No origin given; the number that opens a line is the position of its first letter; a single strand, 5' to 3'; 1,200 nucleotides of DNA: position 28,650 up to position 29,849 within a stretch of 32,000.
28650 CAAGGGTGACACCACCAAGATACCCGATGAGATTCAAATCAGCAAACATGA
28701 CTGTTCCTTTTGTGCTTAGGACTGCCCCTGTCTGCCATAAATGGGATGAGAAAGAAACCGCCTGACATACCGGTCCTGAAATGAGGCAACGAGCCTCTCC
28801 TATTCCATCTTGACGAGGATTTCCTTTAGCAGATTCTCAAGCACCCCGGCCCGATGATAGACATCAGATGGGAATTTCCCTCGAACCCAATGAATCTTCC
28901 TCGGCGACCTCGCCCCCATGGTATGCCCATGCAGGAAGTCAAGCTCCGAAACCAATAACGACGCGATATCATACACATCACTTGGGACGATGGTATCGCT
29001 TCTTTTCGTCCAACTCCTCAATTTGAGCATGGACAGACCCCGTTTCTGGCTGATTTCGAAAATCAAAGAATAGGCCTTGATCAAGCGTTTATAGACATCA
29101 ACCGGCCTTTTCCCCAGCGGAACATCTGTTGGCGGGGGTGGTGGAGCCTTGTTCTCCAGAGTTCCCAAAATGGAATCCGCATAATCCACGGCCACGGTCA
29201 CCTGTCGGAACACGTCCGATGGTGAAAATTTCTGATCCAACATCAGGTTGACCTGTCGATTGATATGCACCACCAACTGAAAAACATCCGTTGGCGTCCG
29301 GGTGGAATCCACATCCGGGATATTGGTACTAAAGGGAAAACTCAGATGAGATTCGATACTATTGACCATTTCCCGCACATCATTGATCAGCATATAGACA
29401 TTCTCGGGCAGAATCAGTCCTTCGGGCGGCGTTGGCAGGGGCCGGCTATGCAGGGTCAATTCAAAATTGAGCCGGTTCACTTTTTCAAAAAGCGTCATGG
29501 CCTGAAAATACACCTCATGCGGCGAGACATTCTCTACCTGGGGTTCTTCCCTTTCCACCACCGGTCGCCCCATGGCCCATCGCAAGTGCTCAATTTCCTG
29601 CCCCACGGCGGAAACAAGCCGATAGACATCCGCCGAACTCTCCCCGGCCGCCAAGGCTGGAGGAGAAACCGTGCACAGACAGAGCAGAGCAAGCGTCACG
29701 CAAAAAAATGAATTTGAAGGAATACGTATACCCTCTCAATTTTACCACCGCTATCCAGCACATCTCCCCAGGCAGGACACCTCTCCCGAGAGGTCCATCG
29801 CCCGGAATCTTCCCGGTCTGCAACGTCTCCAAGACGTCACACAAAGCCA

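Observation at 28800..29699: Secreted protein built from eight PxDV[YF] helix repeats with a 38-38-38-24 / 39-40-38 spacing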

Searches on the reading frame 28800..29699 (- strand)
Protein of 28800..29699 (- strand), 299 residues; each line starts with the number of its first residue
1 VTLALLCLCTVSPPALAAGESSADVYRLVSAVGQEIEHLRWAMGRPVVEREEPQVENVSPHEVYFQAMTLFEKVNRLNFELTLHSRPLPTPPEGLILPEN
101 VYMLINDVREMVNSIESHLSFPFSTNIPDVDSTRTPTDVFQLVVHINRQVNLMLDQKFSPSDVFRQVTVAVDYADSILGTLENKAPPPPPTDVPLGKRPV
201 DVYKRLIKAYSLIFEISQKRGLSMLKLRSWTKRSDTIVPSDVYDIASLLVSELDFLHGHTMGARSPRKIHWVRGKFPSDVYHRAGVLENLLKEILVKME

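Call 3: search_protein_families(library=pfam, proteins=[window:28800-29699:-], max_evalue=1)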
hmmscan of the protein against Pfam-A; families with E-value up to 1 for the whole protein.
window:28800-29699:- (299 aa): 1 family
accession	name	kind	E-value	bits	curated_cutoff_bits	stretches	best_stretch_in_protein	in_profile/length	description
PF09744.14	RH1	-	0.003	17.8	24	0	24-49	1-26/65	RILP homology 1 domain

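Call 4: search_protein_families(library=ncbifam, proteins=[window:28800-29699:-], max_evalue=1)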
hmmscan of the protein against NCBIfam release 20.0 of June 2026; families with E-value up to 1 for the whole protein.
window:28800-29699:- (299 aa): 0 families

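Call 6: find_homologous_proteins(query=window:28800-29699:-, max_evalue=0.001)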
Query window:28800-29699:- (299 aa): 131 proteins with E <= 0.001 among 1273 candidates; the best 120 are listed.
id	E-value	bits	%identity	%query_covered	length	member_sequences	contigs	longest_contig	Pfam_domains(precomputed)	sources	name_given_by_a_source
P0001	3.5e-196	668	100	100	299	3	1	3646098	-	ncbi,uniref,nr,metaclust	ncbi:hypothetical protein [Pseudodesulfovibrio piezophilus]|uniref:Uncharacterized protein n=1 Tax=P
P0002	3.9e-99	350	56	99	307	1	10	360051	-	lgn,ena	-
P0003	3.8e-91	324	54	98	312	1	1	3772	-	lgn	-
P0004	7.4e-88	313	50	100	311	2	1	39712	-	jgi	-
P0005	7.2e-87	309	51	96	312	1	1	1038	-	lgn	-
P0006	2.0e-86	308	51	98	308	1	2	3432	-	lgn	-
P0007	6.8e-84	300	52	95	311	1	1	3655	-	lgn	-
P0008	3.8e-80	287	49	98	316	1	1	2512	-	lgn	-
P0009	3.0e-79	284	48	98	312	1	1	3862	-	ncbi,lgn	-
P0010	2.5e-76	275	47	99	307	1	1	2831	-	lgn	-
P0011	1.3e-75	272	48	99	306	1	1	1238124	-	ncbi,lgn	ncbi:MAG: hypothetical protein OCC46_12000 [Pseudodesulfovibrio sp.]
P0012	1.5e-75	272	45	99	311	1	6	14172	-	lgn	-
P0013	9.4e-74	266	45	96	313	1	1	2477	-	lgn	-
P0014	2.3e-72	262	45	99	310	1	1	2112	-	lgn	-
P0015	1.5e-69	253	47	91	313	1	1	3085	-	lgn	-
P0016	7.6e-68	247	46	93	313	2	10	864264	-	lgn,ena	-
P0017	1.4e-67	246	43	98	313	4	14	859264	-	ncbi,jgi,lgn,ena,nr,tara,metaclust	ncbi:MAG: hypothetical protein CL942_02755 [Desulfovibrio sp.]|nr:hypothetical protein [Desulfovibri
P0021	7.5e-63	231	43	92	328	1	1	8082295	-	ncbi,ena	-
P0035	3.9e-59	218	43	91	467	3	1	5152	-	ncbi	ncbi:Uncharacterized protein SCF082_LOCUS12669, partial [Durusdinium trenchii]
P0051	7.9e-56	208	41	97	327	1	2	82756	-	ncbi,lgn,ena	ncbi:MAG: hypothetical protein V3W04_02595 [Gammaproteobacteria bacterium]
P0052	8.2e-56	208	40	91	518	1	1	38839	PF00072.31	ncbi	-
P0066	1.8e-54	203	43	89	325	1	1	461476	-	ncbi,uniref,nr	ncbi:hypothetical protein FYK55_12735 [Roseiconus nitratireducens]|uniref:Uncharacterized protein n=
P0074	6.5e-53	198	42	95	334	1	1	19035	-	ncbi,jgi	ncbi:MAG: hypothetical protein ACI8UO_004557 [Verrucomicrobiales bacterium]|jgi:hypothetical protein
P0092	8.1e-50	188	40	90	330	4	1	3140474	-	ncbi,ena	-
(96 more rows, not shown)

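Call 7: search_solved_structures(query=window:28800-29699:-, max_evalue=10)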
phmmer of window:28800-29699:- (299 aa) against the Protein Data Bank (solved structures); distinct sequences matched with E-value up to 10: 3.
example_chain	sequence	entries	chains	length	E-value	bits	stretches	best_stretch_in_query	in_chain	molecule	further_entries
4a1g_A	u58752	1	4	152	0.67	12.5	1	247-297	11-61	MITOTIC CHECKPOINT SERINE/THREONINE-PROTEIN KINASE BUB1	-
2lah_A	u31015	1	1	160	0.86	12.1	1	248-297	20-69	Mitotic checkpoint serine/threonine-protein kinase BUB1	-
7tu9_E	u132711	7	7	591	0.93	12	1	175-214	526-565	Glycine receptor beta subunit 2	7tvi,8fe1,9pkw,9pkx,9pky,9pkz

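Call 12: find_encoding_contigs(protein=P0066, flank=6000, max_places=2)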
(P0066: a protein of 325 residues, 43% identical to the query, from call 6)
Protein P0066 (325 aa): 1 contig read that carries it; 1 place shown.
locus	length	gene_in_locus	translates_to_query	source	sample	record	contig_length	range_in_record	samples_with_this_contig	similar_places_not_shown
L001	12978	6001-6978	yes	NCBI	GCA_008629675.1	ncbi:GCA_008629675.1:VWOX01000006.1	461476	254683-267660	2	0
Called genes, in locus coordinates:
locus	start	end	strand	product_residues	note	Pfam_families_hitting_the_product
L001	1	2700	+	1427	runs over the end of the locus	PF00069:Pkinase, PF07714:PK_Tyr_Ser-Thr, PF20703:nSTAND1, PF13401:AAA_22 (faint), PF03781:FGE-sulfatase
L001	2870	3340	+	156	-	-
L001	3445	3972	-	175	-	-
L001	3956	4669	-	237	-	PF00072:Response_reg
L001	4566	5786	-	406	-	PF00072:Response_reg, PF14501:HATPase_c_5 (faint), PF00512:HisKA (weak), PF02518:HATPase_c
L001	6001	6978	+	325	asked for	-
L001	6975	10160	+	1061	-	PF00672:HAMP, PF00512:HisKA, PF02518:HATPase_c, PF00072:Response_reg, PF01627:Hpt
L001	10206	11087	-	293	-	PF00072:Response_reg, PF13581:HATPase_c_2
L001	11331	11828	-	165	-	-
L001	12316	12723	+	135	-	-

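Call 13: find_encoding_contigs(protein=P0092, flank=6000, max_places=2)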
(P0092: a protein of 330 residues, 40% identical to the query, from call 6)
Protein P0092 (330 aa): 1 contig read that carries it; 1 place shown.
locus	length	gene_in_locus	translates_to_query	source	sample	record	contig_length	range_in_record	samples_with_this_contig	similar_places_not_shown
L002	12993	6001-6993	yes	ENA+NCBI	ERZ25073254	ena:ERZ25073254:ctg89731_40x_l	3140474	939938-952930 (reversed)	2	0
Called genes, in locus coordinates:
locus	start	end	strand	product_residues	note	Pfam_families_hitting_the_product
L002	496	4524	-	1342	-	PF28130:DUF8371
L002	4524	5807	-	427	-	PF01637:ATPase_2, PF13191:AAA_16 (faint), PF13173:AAA_14, PF13401:AAA_22, PF13635:DUF4143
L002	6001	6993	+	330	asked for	-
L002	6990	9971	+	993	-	PF00672:HAMP, PF00989:PAS, PF08448:PAS_4, PF13426:PAS_9, PF08447:PAS_3 (faint), PF00990:GGDEF, PF00563:EAL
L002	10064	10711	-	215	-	PF00027:cNMP_binding, PF13545:HTH_Crp_2, PF00325:Crp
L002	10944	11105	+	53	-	-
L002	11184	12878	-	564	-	PF07244:POTRA (faint), PF08479:POTRA_2, PF03865:ShlB, PF01103:Omp85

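Call 14: find_encoding_contigs(protein=P0017, flank=6000, max_places=2)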
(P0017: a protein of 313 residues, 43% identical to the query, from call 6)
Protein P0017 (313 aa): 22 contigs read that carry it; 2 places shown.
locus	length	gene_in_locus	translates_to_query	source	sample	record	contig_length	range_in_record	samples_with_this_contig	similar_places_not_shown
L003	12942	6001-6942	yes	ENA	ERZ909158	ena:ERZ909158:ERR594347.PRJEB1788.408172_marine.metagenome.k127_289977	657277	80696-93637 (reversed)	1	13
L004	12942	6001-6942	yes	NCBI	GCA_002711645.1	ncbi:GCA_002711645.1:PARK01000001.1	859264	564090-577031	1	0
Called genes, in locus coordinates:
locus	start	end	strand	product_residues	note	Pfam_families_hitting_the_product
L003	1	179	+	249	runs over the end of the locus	PF00588:SpoU_methylase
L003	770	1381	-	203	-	PF03448:MgtE_N (weak)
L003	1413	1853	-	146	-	PF02050:FliJ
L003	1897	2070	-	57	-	-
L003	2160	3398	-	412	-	-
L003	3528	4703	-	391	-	PF00817:IMS, PF21999:IMS_HHH_1 (faint), PF11798:IMS_HHH (weak), PF11799:IMS_C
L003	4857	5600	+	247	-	PF01416:PseudoU_synth_1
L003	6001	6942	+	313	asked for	-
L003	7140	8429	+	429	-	PF14537:Cytochrom_c3_2 (faint), PF02335:Cytochrom_C552 (faint), PF09699:Paired_CXXCH_1 (faint), PF14522:Cytochrome_C7 (faint), PF22113:Mtrc-MtrF_II-IV_dom (faint), PF13435:Cytochrome_C554 (faint)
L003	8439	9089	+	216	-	-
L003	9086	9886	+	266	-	PF01292:Ni_hydr_CYTB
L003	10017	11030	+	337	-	-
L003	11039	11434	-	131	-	PF01894:YjbQ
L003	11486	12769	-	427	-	PF14697:Fer4_21 (faint), PF00037:Fer4 (weak), PF12837:Fer4_6 (faint), PF12838:Fer4_7, PF13187:Fer4_9 (weak)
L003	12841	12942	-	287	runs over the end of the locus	PF00497:SBP_bac_3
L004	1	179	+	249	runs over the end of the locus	PF00588:SpoU_methylase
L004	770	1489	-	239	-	PF03448:MgtE_N (weak)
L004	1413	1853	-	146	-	PF02050:FliJ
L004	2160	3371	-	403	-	-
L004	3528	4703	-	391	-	PF00817:IMS, PF21999:IMS_HHH_1 (faint), PF11798:IMS_HHH (weak), PF11799:IMS_C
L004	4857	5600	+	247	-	PF01416:PseudoU_synth_1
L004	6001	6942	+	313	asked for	-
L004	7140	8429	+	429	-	PF14537:Cytochrom_c3_2 (faint), PF02335:Cytochrom_C552 (faint), PF09699:Paired_CXXCH_1 (faint), PF14522:Cytochrome_C7 (faint), PF22113:Mtrc-MtrF_II-IV_dom (faint), PF13435:Cytochrome_C554 (faint)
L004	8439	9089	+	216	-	-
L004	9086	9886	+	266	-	PF01292:Ni_hydr_CYTB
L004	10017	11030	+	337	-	-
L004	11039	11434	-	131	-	PF01894:YjbQ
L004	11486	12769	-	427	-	PF14697:Fer4_21 (faint), PF00037:Fer4 (weak), PF12837:Fer4_6 (faint), PF12838:Fer4_7, PF13187:Fer4_9 (weak)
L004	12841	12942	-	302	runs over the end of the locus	PF00497:SBP_bac_3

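Call 15: find_related_loci(query=A1, collection=genome_contigs, flank=6000)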
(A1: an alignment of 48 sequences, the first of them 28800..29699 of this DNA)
Query A1 (299 aa) in genome_contigs; peptide patterns used: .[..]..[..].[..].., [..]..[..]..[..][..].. (x = any residue, [..] = any of these).
185 stretches matched a pattern; 143 encode a relative of the query (tblastn E <= 1e-3); the best 80 are kept; 80 distinct loci.
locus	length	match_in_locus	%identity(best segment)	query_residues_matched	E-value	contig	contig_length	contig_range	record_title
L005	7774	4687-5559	46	7-297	9e-77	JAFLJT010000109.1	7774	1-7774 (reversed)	MAG: Pseudodesulfovibrio sp. isolate MC-06 c_000001263352, whole genome shotgun sequence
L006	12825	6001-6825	43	25-299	5e-68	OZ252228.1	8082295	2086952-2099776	MAG: Candidatus Latescibacterota bacterium isolate 2d5a3a6b-ac94-4199-888f-c4fbb53c5f42 genome assembly, chromosome: 1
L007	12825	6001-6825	45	18-291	2e-65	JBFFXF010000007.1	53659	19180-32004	MAG: Planctomycetota bacterium isolate Mix_sand01.2020.11.D.10 k141_173476_length_53659_cov_13.0003, whole genome shotgu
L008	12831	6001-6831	42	23-299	5e-65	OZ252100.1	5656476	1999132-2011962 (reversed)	MAG: Candidatus Latescibacterota bacterium isolate a405b522-c60e-4cbd-8fa6-7b572aa56bb7 genome assembly, chromosome: 1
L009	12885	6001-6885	39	4-294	3e-63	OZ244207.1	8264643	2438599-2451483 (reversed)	MAG: Rubripirellula sp. isolate 81bcb08a-077e-453e-87ee-80c46bb080ef genome assembly, chromosome: 1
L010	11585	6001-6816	39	23-294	1e-61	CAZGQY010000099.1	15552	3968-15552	MAG TPA_asm: uncultured Methylococcaceae bacterium isolate binchicken_co46_824 genome assembly, contig: NODE_7149_length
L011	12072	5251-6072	43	23-294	9e-62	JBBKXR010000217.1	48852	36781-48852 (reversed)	MAG: Verrucomicrobiales bacterium isolate metabat_bins.133 k119_1060975, whole genome shotgun sequence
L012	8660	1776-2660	41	4-293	1e-61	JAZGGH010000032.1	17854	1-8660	MAG: Gammaproteobacteria bacterium isolate SCS4bin.9 SCS4bin.9_32, whole genome shotgun sequence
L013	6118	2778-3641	39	17-299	2e-61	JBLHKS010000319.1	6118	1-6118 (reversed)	MAG: Verrucomicrobiales bacterium isolate 3300054698_158 Ga0535670_0030027, whole genome shotgun sequence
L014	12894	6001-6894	39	1-299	2e-61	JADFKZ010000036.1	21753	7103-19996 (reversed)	MAG: Planctomycetota bacterium isolate B4T1B5 B4T1B5_NODE2030, whole genome shotgun sequence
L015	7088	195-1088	40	1-294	4e-61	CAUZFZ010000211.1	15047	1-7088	MAG: Planctomycetota bacterium isolate CB21_323.46 genome assembly, contig: Ga0302123_10001764, whole genome shotgun seq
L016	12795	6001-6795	43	24-288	2e-60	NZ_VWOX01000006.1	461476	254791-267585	Roseiconus nitratireducens strain JC645 6_length=461476_depth=0.99x, whole genome shotgun sequence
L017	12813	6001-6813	40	23-294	2e-60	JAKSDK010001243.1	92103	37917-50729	MAG: Phycisphaerales bacterium isolate MAG.67 k141_5480463, whole genome shotgun sequence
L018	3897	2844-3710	39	11-294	5e-60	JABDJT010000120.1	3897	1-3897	MAG: Verrucomicrobiales bacterium isolate SS_bin_30 k127_739197, whole genome shotgun sequence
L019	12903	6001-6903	39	3-294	6e-60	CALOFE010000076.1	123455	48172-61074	MAG: uncultured Planctomycetaceae bacterium isolate LOGT_bin.0146 genome assembly, contig: contig_13728, whole genome sh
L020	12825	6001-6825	41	24-299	8e-60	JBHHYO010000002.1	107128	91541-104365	MAG: Nitrospinales bacterium isolate Maj_2_bin.45 NODE_17_length_107128_cov_13.274159, whole genome shotgun sequence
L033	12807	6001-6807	40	23-292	5e-55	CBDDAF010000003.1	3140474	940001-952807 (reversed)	MAG: Gammaproteobacteria bacterium isolate 2d973ff8-7951-42ef-854c-d078a0e890bc genome assembly, contig: contig_3, whole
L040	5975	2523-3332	40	23-291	4e-53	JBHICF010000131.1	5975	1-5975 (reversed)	MAG: Nitrospiraceae bacterium isolate FS_1_bin.17 NODE_1269_length_5975_cov_9.957264, whole genome shotgun sequence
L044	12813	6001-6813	38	24-294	2e-51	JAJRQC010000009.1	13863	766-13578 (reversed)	MAG: Deltaproteobacteria bacterium isolate Dive100_bin10.32 k141_54954, whole genome shotgun sequence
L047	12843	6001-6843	36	3-284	1e-50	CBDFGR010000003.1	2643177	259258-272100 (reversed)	MAG: Myxococcota bacterium isolate ad521999-ae95-4a27-8e19-38f7542cab83 genome assembly, contig: contig_3, whole genome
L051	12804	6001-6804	35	25-294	1e-49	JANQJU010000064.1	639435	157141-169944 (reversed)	MAG: SAR324 cluster bacterium isolate PL25a_bin.125 k99_3848465, whole genome shotgun sequence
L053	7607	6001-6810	36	23-287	8e-49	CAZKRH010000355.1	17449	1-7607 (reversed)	MAG TPA_asm: uncultured Nitrospiraceae bacterium isolate binchicken_co244_8 genome assembly, contig: k141_2565512, whole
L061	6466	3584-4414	35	23-294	4e-44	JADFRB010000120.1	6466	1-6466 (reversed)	MAG: Nitrospinota bacterium isolate B83T1B8 B83T1B8_NODE26234, whole genome shotgun sequence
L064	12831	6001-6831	36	23-294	2e-43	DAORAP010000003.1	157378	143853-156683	MAG TPA_asm: Nitrospirales bacterium isolate AMR_MDS_0955 NODE_23_length_157378_cov_34.430147, whole genome shotgun sequ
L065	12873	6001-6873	32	3-291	2e-43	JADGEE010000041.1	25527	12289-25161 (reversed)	MAG: Campylobacteraceae bacterium isolate BB28 NODE_1812_length_25527_cov_6.589350, whole genome shotgun sequence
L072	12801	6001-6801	36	25-294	1e-41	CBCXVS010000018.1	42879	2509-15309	MAG: uncultured bacterium isolate DOM43_bin32 genome assembly, contig: DOM43_32_18, whole genome shotgun sequence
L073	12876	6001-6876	33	1-286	7e-42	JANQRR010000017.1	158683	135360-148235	MAG: Gammaproteobacteria bacterium isolate IP29b_bin.72 k99_3564864, whole genome shotgun sequence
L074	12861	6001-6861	34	12-294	8e-42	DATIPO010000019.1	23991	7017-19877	MAG TPA_asm: Acidobacteriota bacterium isolate SMAG_U15852 k141_40390, whole genome shotgun sequence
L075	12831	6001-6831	34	23-294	5e-41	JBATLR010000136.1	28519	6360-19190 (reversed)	MAG: Nitrospirales bacterium isolate MFD10474_ilm_asm_bin29 k127_131435, whole genome shotgun sequence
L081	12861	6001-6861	33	14-294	1e-40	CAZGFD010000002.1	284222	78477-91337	MAG TPA_asm: uncultured Nitrospiraceae bacterium isolate SRP334346_co1_138 genome assembly, contig: NODE_39_length_28422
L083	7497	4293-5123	35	23-294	5e-40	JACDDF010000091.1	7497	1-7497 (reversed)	MAG: Nitrospirales bacterium isolate MGR_bin327 SD2899_NODE_3128_length_7497_cov_0.960923, whole genome shotgun sequence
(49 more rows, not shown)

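Call 17: predict_structure(alignment_id=A1)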
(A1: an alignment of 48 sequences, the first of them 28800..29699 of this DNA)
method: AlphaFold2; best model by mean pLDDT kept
length: 299 residues; sequences in the alignment: 48
mean_pLDDT: 92.7   pTM: 0.87
mean pLDDT of the five models: 92.7, 92.7, 92.3, 91.3, 90.8
residues with pLDDT >= 90: 255; 70-90: 27; 50-70: 16; < 50: 1
segments of 3 or more residues with pLDDT < 50: none
pLDDT, mean of each block of 10 residues (from residue 1): 57 63 98 98 94 95 97 96 95 93 98 96 95 98 97 91 97 96 82 95 98 98 95 89 95 96 93 96 97 94
secondary structure, 60 per line:
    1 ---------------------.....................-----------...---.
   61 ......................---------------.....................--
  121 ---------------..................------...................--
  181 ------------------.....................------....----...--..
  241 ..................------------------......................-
elements in order: H22-42 E54-56 H60-82 H98-118 H136-153 H160-178 H199-219 E226-229 H239-258 H277-298

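Call 21: fold_search(model_id=the predicted structure, library=pdb)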
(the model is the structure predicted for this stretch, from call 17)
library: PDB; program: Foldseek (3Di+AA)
matches with E <= 10: 35; with E <= 0.001: 0
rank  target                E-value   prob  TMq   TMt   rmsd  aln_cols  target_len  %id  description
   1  5nl6_A                8.7e-01  0.04  0.10  0.12  24.2       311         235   11  The crystal structure of the two spectrin repeat domains from Entamoeba histolytica (released 2018-05-16)
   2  3aq0_E                2.1e+00  0.02  0.12  0.11  19.9       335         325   11  Ligand-bound form of Arabidopsis medium/long-chain length prenyl pyrophosphate synthase (surface polar residue mutant) (released 2011-01-19)
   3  6rcv_A                2.6e+00  0.02  0.13  0.13  19.8       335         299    9  PfRH5 bound to monoclonal antibodies R5.011 and R5.016 (released 2019-06-26)
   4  9m1w_B                2.6e+00  0.02  0.13  0.11  20.1       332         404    9  Crystal structure of N-prenyltransferase DsKabA (released 2026-03-04)
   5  6sl2                  3.4e+00  0.03  0.14  0.08  24.9       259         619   11  ALPHA-ACTININ FROM ENTAMOEBA HISTOLYTICA (released 2020-08-26)
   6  9dei_A                4.1e+00  0.02  0.12  0.10  19.2       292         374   11  Trypanosoma brucei mitochondrial RNA-editing catalytic complex 1, U-deletion (RECC1) (released 2026-01-21)
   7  7yse_C                4.6e+00  0.03  0.15  0.08  18.0       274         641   13  Crystal structure of E. coli heterotetrameric GlyRS in complex with tRNA (released 2023-02-01)
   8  3aq0_C                4.6e+00  0.01  0.12  0.12  19.5       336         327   10  Ligand-bound form of Arabidopsis medium/long-chain length prenyl pyrophosphate synthase (surface polar residue mutant) (released 2011-01-19)
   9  4kux_A                4.6e+00  0.01  0.11  0.11  19.3       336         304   10  Crystal structure of Aspergillus terreus aristolochene synthase complexed with farnesyl thiolodiphosphate (FSPP) (released 2013-08-14)
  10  9khk_A                5.2e+00  0.01  0.11  0.06  28.7       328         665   11  Cryo-EM structure of homomeric TRPC channel, class 2 (released 2025-11-12)
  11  6kfv_N                5.5e+00  0.02  0.12  0.07  19.2       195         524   12  GroEL from Xanthomonas oryzae pv. oryzae (released 2020-07-08)
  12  3hoc_A                5.8e+00  0.03  0.16  0.21  16.7       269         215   10  Structure of the actin-binding domain of human filamin A mutant E254K (released 2009-10-13)
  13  6r80                  5.8e+00  0.02  0.10  0.13  21.1       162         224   11  Structure of AFF4 C-terminal homology domain (released 2019-06-12)
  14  6gs1_A                5.8e+00  0.01  0.14  0.11  20.7       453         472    7  Crystal structure of peptide transporter DtpA-nanobody in MES buffer (released 2019-01-30)
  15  6ql4_A                5.8e+00  0.01  0.10  0.06  23.6       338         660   13  Crystal structure of nucleotide-free Mgm1 (released 2019-07-03)
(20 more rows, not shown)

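Call 22: search_protein_families(library=pfam, alignment_id=A2, max_evalue=0.001)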
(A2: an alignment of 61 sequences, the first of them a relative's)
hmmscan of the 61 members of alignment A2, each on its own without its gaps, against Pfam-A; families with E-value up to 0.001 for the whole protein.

A. member 1, L006:6827-10414:+ (1195 aa): 5 families
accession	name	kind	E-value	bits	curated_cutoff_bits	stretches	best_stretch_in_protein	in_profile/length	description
PF00072.30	Response_reg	-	9e-51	171.2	30.2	2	823-931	2-108/111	Response regulator receiver domain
PF02518.31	HATPase_c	-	1.4e-26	93.5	26.4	1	534-648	1-109/111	Histidine kinase-, DNA gyrase B-, and HSP90-like ATPase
PF00512.31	HisKA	-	1e-24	86.8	26.9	1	422-487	1-66/66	His Kinase A (phospho-acceptor) domain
PF00672.30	HAMP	-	3.1e-14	53.5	25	1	356-403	5-52/53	HAMP domain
PF01627.28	Hpt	-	7.1e-10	39.4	24.6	1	1009-1078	13-81/84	Hpt domain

B. families by the number of members that match (of 61 scanned): 42 families (the first 25 are shown)
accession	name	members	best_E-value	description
PF00672.30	HAMP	39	1.1e-16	HAMP domain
PF02518.31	HATPase_c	30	1.3e-34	Histidine kinase-, DNA gyrase B-, and HSP90-like ATPase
PF00512.31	HisKA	24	1e-24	His Kinase A (phospho-acceptor) domain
PF13426.13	PAS_9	21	5.8e-44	PAS domain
PF00989.32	PAS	21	6.9e-42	PAS fold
PF08448.16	PAS_4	20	4.7e-29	PAS fold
PF13188.13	PAS_8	16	7.9e-20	PAS domain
PF00072.30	Response_reg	15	4.4e-57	Response regulator receiver domain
PF12729.13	4HB_MCP_1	15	3.5e-10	Four helix bundle sensory module for signal transduction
PF24820.1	Diguanyl_cycl_sensor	14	7.3e-22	Diguanylate cyclase-like sensor domain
PF13185.12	GAF_2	8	8.4e-15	GAF domain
PF08447.18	PAS_3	7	5.4e-24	PAS fold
PF00990.26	GGDEF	6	3e-50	Diguanylate cyclase, GGDEF domain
PF01590.32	GAF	6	7.7e-08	GAF domain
PF01627.28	Hpt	5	1.4e-13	Hpt domain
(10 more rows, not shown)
